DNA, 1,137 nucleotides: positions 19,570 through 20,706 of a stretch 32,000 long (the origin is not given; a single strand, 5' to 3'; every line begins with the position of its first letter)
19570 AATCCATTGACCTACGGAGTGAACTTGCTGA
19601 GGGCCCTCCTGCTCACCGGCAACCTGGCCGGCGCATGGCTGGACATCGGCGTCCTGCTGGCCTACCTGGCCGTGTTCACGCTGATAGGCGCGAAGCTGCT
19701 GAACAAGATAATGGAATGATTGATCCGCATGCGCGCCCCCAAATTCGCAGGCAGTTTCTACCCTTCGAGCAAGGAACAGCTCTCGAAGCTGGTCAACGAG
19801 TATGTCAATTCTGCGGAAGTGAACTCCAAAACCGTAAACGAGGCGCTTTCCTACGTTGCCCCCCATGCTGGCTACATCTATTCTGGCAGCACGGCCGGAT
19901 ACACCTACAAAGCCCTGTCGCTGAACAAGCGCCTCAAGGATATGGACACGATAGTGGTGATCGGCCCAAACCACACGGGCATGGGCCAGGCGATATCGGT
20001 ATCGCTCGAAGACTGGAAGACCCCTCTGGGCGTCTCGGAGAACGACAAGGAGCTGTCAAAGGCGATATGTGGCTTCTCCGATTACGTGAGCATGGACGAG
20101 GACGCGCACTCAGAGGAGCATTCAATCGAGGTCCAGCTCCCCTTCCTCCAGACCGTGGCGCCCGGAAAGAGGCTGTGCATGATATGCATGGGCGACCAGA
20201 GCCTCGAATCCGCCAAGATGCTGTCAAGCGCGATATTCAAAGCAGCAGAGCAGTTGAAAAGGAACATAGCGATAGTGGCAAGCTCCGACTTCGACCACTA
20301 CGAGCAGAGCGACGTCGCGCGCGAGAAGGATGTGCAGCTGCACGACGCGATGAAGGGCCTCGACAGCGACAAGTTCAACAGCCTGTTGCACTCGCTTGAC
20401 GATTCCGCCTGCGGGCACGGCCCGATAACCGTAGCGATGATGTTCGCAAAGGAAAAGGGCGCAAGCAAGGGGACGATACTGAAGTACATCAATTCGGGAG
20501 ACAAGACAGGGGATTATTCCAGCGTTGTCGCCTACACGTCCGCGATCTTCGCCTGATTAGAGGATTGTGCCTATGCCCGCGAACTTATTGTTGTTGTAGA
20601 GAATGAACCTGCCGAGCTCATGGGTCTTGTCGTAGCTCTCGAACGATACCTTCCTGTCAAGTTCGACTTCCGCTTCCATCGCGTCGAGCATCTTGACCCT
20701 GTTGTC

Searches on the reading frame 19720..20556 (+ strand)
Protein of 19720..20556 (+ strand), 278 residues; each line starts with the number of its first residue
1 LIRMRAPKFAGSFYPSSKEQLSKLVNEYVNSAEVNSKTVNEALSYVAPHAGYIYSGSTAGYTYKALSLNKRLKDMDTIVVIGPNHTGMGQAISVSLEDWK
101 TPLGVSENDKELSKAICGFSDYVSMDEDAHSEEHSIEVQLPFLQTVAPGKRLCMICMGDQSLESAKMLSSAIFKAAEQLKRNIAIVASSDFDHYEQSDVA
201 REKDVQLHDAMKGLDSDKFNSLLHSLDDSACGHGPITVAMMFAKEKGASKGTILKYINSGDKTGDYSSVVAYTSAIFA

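Call 62: search_protein_families(library=pfam, proteins=[window:19720-20556:+], max_evalue=0.001)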
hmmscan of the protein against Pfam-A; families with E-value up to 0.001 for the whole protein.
window:19720-20556:+ (278 aa): 1 family
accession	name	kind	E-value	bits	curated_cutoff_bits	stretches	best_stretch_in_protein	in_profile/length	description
PF01875.22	Memo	-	1e-67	228.6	27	1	7-275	2-268/269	Memo-like protein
